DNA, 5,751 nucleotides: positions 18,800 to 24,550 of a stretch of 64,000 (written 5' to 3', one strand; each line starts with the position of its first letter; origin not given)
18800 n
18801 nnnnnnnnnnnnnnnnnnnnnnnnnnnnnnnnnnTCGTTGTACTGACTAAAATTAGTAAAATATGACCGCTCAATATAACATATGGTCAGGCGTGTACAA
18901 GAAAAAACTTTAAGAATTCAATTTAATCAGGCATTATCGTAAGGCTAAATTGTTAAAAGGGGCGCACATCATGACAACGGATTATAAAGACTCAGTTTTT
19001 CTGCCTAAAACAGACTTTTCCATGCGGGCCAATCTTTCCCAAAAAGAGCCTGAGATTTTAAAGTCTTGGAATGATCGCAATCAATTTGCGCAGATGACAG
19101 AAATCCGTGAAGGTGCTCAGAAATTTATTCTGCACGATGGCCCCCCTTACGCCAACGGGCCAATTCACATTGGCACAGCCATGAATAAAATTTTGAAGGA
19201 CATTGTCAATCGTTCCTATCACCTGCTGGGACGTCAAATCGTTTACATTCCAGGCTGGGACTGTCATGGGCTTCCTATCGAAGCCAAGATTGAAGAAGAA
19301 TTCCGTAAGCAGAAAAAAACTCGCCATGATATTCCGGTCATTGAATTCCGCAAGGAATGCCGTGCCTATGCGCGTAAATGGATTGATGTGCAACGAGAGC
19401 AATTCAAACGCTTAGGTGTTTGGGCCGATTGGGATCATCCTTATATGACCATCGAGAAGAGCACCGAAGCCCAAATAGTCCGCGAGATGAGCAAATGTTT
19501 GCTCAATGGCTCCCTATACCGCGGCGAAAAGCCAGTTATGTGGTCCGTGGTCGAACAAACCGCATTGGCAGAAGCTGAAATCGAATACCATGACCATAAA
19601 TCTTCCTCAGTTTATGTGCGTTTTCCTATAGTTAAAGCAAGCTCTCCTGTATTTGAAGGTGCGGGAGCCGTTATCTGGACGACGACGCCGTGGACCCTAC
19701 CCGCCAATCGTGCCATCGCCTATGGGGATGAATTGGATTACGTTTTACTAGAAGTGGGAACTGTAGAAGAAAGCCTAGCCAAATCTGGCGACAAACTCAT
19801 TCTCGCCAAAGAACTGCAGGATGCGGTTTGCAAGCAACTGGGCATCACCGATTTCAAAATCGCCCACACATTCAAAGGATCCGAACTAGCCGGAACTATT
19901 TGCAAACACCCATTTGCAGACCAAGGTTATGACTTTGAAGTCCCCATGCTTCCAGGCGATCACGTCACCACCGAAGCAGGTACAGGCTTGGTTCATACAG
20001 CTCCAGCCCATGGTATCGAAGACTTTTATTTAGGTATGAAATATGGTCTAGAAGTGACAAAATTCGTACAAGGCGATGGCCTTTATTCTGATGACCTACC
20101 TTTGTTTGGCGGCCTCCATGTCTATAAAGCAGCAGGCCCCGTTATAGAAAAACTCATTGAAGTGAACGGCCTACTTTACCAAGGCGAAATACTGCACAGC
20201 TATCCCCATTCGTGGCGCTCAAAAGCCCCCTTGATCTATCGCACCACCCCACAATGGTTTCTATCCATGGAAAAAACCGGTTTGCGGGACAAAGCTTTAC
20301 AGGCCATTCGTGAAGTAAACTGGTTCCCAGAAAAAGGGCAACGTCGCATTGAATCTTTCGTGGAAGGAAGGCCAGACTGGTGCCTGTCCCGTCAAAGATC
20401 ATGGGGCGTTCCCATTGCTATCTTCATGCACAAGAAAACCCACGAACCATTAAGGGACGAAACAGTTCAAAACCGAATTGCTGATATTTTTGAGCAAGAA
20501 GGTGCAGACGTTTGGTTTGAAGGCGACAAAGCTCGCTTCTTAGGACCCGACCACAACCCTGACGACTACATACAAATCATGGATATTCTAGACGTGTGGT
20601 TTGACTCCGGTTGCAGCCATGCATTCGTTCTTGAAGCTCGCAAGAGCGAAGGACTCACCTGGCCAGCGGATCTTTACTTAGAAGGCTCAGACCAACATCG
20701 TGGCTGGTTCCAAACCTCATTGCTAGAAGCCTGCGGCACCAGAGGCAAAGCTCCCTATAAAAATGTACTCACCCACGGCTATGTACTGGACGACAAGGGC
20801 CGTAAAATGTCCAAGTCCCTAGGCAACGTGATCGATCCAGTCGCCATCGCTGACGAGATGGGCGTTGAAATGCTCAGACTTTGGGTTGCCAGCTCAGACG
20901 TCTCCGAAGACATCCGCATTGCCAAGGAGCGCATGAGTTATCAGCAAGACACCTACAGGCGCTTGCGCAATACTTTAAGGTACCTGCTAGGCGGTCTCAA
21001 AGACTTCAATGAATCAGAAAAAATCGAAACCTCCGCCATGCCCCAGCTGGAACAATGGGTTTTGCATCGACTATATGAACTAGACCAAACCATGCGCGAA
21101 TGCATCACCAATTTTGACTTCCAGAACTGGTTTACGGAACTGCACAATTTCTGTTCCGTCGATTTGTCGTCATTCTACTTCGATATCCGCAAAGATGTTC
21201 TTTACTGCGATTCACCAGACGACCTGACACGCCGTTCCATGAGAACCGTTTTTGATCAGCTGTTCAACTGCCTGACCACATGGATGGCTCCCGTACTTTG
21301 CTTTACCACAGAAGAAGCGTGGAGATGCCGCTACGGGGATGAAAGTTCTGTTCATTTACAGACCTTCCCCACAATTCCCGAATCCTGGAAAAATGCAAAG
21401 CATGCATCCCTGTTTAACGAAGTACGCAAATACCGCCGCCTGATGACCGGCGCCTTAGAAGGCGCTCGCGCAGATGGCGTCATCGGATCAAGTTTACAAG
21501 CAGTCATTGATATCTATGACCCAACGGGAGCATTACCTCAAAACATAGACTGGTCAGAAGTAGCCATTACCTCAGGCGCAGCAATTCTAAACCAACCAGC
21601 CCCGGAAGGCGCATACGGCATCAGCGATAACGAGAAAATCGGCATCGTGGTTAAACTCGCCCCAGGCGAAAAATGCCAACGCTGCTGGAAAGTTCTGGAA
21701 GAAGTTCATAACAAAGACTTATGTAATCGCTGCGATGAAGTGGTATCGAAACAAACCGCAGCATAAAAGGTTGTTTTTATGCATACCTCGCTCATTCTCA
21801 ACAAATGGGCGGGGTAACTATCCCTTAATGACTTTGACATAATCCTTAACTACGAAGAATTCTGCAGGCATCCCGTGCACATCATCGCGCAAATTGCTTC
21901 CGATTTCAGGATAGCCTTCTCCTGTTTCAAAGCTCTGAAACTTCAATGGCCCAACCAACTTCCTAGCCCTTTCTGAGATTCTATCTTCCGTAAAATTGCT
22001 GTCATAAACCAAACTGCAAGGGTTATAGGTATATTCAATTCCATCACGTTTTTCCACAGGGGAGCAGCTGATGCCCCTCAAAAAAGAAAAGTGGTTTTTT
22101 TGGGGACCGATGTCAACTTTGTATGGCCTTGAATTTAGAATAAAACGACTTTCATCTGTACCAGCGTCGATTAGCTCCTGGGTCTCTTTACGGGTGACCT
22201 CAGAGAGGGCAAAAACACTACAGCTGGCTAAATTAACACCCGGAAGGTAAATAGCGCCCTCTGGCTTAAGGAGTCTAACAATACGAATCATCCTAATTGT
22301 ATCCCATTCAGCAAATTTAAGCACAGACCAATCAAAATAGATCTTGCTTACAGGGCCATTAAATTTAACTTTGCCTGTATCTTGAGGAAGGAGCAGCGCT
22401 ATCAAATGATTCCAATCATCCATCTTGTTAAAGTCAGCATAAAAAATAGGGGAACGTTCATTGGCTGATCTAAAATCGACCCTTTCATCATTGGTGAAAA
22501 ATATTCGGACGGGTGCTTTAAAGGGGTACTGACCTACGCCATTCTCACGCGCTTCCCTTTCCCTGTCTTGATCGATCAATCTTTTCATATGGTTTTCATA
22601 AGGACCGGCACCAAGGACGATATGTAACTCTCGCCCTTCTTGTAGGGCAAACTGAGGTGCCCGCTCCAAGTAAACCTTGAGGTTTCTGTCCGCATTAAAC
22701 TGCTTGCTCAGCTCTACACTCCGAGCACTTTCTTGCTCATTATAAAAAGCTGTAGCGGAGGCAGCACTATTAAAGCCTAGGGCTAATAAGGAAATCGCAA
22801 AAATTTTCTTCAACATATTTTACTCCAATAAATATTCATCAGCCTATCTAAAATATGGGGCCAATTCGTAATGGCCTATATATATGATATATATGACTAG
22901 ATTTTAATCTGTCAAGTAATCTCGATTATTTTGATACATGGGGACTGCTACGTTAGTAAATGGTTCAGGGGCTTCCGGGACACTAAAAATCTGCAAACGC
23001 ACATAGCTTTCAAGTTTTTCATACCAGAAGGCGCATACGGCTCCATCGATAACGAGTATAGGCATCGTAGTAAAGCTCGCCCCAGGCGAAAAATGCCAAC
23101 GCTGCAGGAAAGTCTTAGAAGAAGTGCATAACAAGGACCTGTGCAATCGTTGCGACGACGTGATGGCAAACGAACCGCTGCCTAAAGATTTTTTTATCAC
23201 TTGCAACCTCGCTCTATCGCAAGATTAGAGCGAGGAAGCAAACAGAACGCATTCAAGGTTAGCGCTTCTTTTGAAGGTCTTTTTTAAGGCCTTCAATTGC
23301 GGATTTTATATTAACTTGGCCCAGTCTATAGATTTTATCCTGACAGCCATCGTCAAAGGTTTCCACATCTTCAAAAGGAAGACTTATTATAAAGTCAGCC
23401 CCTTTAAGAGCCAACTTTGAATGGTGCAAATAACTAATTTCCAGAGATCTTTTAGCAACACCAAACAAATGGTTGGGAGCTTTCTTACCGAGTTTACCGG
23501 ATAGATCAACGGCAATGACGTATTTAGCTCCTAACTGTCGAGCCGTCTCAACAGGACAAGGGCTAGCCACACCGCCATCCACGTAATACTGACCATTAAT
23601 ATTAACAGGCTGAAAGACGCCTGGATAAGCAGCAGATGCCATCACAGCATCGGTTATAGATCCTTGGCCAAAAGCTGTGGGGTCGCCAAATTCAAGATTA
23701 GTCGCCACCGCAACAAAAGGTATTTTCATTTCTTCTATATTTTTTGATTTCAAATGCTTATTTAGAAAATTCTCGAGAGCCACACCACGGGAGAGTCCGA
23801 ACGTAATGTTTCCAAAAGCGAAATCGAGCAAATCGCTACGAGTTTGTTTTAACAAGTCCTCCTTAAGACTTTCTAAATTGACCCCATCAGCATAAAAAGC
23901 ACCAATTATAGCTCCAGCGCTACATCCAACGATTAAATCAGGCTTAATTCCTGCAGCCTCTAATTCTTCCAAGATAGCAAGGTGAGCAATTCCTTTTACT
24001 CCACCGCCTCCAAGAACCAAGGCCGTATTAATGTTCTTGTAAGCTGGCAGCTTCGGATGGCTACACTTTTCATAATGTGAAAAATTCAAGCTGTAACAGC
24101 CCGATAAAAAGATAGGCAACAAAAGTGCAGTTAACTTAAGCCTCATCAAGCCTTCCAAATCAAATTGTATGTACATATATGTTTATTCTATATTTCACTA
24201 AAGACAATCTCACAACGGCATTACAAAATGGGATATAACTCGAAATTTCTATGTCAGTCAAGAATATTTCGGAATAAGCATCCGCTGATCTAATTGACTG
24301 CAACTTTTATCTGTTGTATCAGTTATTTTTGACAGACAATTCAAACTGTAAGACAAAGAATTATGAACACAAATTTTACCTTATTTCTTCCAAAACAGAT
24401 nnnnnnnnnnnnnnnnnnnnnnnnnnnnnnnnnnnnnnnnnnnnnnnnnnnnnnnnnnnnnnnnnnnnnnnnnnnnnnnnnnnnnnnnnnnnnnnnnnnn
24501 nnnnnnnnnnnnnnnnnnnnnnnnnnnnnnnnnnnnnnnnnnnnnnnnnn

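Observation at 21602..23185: Diverged duplicate of the ileS 3' end brackets a 1.3-kb insert carrying one secreted gene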

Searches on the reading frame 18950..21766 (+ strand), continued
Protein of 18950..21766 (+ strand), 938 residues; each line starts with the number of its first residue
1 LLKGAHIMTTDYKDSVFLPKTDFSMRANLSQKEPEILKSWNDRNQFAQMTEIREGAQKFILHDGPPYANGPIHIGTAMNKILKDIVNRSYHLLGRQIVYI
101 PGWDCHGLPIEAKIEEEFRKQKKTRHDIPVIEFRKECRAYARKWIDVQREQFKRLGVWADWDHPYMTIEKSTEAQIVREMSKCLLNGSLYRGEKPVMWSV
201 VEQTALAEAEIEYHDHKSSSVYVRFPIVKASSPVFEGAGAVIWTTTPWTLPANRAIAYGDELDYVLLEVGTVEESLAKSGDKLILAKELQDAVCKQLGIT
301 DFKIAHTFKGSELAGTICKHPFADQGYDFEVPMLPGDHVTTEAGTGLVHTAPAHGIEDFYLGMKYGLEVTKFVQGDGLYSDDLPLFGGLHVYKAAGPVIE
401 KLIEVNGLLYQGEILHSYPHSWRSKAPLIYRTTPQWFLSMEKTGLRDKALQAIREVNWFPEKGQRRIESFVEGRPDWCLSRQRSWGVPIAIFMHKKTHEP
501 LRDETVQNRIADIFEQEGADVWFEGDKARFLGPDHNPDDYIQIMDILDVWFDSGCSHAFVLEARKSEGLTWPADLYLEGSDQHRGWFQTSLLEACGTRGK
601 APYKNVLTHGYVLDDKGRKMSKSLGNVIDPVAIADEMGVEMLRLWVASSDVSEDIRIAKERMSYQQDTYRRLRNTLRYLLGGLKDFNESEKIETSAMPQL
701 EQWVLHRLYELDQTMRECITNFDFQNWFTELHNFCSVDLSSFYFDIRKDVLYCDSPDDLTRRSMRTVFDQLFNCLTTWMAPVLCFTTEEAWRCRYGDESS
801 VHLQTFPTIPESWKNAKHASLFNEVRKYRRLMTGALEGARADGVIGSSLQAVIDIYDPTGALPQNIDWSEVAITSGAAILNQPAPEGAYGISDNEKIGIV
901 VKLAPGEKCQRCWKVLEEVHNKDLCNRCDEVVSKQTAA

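Call 43: find_encoding_contigs(protein=P0008, flank=10000, max_places=2)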
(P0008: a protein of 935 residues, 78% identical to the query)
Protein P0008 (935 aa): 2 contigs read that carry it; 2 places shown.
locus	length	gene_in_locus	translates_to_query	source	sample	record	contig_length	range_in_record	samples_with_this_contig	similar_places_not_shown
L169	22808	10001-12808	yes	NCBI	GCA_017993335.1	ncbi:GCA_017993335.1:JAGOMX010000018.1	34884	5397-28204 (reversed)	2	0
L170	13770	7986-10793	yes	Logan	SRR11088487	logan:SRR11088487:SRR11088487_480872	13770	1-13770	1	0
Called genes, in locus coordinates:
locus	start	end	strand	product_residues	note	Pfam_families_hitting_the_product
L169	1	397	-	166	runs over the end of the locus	PF00691:OmpA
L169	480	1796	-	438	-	PF04052:TolB_N, PF00930:DPPIV_N (faint), PF26549:Tricorn_N, PF26550:Tricorn_2nd, PF07676:PD40, PF26549:Tricorn_N (weak)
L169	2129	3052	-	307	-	-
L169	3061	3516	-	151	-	PF02472:ExbD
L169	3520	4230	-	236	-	PF01618:MotA_ExbB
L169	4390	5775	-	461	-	PF13609:Porin_4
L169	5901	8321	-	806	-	PF02771:Acyl-CoA_dh_N, PF02770:Acyl-CoA_dh_M, PF00441:Acyl-CoA_dh_1, PF09317:ACDH_C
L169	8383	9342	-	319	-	PF06258:Mito_fiss_Elm1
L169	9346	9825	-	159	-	PF03449:GreA_GreB_N, PF01272:GreA_GreB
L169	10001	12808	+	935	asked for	PF00133:tRNA-synt_1, PF01921:tRNA-synt_1f (faint), PF09334:tRNA-synt_1g, PF08264:Anticodon_1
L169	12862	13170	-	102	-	-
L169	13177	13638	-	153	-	-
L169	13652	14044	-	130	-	-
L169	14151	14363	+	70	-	PF02599:CsrA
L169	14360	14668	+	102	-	-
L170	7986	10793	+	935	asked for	PF00133:tRNA-synt_1, PF01921:tRNA-synt_1f (faint), PF09334:tRNA-synt_1g, PF08264:Anticodon_1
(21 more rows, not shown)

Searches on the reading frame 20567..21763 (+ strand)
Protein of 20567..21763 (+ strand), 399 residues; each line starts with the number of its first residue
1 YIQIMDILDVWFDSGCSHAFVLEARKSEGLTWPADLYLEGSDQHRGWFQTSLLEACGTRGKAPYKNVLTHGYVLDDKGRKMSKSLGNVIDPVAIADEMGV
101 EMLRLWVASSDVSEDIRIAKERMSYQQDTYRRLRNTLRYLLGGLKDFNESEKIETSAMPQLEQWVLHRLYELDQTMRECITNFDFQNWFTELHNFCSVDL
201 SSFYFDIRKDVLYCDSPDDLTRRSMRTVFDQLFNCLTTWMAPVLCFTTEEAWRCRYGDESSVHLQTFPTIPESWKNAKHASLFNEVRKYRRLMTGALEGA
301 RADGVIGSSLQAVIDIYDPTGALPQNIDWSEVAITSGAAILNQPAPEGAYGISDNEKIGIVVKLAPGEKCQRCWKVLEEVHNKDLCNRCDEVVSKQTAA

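Call 9: find_related_loci(query=window:20567-21763:+, collection=genome_contigs, flank=10000)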
Query window:20567-21763:+ (399 aa) in genome_contigs; peptide patterns used: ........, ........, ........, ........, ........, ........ (x = any residue, [..] = any of these).
600 stretches matched a pattern (row limit reached: there are more); 593 encode a relative of the query (tblastn E <= 1e-3); the best 80 are kept; 80 distinct loci.
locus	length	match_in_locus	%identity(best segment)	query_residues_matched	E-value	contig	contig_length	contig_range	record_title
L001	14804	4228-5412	57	1-389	4e-154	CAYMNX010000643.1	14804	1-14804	MAG TPA_asm: uncultured Rhizobiaceae bacterium isolate binchicken_co84_120 genome assembly, contig: k141_1155760, whole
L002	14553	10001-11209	55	1-398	4e-150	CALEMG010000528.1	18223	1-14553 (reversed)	MAG TPA_asm: uncultured Alphaproteobacteria bacterium isolate SRR3401491_bin.77_CONCOCT_v1.1_MAG genome assembly, contig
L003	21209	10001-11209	55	1-399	6e-150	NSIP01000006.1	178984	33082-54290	MAG: Rhodospirillaceae bacterium isolate Baikal-G1 Rhodospirillaceae-Baikal-G1-C6, whole genome shotgun sequence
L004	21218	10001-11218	56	1-399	3e-150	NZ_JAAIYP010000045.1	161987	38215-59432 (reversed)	Magnetospirillum aberrantis SpK contig00045_length=161987, whole genome shotgun sequence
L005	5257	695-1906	55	1-399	4e-152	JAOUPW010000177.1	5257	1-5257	MAG: Rhodospirillales bacterium isolate 8_1_Oct_SF_Bin68 8_1_Oct_SF_Bin68_scaffold_18945_c1, whole genome shotgun sequen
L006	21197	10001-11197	56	1-394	6e-150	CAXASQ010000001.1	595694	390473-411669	MAG TPA_asm: uncultured Alphaproteobacteria bacterium isolate ERR594368_binner123_Refined_8 genome assembly, contig: ERZ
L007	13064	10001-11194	57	1-393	3e-149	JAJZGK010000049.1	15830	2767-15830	MAG: Proteobacteria bacterium isolate LL4.bin51 NODE_3760_length_15830_cov_1.801821, whole genome shotgun sequence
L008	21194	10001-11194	56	1-393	3e-149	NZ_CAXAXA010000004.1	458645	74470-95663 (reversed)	MAG: uncultured Sneathiella sp. isolate ERR599372_concoct_65 ERZ2772621.13, whole genome shotgun sequence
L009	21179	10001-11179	54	1-389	3e-147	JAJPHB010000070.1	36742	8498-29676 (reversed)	MAG: Alphaproteobacteria bacterium isolate Centralia_MAG_132 k107_13759564, whole genome shotgun sequence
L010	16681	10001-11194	54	1-393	9e-147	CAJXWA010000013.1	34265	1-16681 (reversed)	MAG TPA_asm: uncultured Alphaproteobacteria bacterium isolate SRR3580189_bin.16_MetaBAT_v2.12.1_MAG genome assembly, con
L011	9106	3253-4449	53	1-393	7e-147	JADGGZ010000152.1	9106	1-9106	MAG: Rhodospirillales bacterium isolate HOG25 NODE_5279_length_9106_cov_32.183302, whole genome shotgun sequence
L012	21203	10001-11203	54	1-394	6e-146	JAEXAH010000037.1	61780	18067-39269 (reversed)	MAG: Proteobacteria bacterium isolate OH_SFB_238 k127_69137, whole genome shotgun sequence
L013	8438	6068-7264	56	3-395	7e-146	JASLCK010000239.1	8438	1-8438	MAG: Rhodospirillaceae bacterium isolate SHSU_advanced.final.149 k67_14309816, whole genome shotgun sequence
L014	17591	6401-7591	56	4-395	9e-146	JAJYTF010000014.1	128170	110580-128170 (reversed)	MAG: Proteobacteria bacterium isolate DX1.bin89 NODE_118_length_128170_cov_7.037050, whole genome shotgun sequence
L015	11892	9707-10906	55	1-395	3e-145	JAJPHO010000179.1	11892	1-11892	MAG: Alphaproteobacteria bacterium isolate Centralia_MAG_175 k107_5998303, whole genome shotgun sequence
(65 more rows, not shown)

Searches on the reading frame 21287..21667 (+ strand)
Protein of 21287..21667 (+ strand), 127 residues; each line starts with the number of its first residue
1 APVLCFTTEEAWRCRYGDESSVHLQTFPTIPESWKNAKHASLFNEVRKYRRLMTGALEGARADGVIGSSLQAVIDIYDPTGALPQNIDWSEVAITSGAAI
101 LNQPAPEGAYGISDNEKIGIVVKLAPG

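Call 41: find_related_loci(query=window:21287-21667:+, collection=metagenome_contigs, flank=10000)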
Query window:21287-21667:+ (127 aa) in metagenome_contigs; peptide patterns used: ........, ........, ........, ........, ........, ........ (x = any residue, [..] = any of these).
223 stretches matched a pattern; 166 encode a relative of the query (tblastn E <= 1e-3); the best 80 are kept; 80 distinct loci.
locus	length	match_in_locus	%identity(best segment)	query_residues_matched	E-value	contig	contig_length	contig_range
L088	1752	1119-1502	47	1-127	3e-37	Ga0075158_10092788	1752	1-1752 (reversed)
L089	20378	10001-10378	54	1-127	1e-36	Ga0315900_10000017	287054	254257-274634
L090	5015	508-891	47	1-127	6e-37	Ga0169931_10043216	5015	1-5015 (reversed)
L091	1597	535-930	50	1-127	9e-35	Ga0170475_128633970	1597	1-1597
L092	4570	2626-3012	47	1-127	7e-32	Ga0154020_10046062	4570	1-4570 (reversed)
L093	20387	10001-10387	46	1-127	4e-31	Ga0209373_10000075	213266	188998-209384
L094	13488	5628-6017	45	1-127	4e-31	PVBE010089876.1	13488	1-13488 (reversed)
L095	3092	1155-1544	48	1-127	1e-30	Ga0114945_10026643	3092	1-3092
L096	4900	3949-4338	48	1-127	1e-30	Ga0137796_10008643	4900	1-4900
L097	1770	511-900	43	1-127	1e-30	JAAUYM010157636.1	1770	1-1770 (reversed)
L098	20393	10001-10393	45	1-127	3e-30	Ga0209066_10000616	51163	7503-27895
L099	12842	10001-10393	44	1-127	2e-30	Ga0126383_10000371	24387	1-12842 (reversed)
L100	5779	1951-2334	48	1-127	6e-30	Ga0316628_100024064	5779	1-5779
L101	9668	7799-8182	48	1-127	7e-30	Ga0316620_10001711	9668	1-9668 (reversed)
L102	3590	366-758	45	1-127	6e-30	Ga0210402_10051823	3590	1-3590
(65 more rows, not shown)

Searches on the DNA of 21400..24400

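Call 83: search_rna_families(source=window, start=21400, end=24400, threshold=evalue, max_evalue=1)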
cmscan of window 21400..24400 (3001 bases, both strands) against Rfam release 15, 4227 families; matches with E-value up to 1: 1.
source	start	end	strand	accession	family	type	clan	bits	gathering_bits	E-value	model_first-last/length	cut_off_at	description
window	23265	23313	-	RF01844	SmY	Gene; snRNA; splicing;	-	20.4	39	0.21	1-80/80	no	SmY spliceosomal RNA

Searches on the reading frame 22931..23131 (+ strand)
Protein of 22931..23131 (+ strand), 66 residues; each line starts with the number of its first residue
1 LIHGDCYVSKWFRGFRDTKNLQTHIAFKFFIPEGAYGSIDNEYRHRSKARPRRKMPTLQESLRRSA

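Call 49: search_protein_families(library=ncbifam, proteins=[window:22931-23131:+], max_evalue=0.1)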
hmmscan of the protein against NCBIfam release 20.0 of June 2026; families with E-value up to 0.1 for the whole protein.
window:22931-23131:+ (66 aa): 0 families
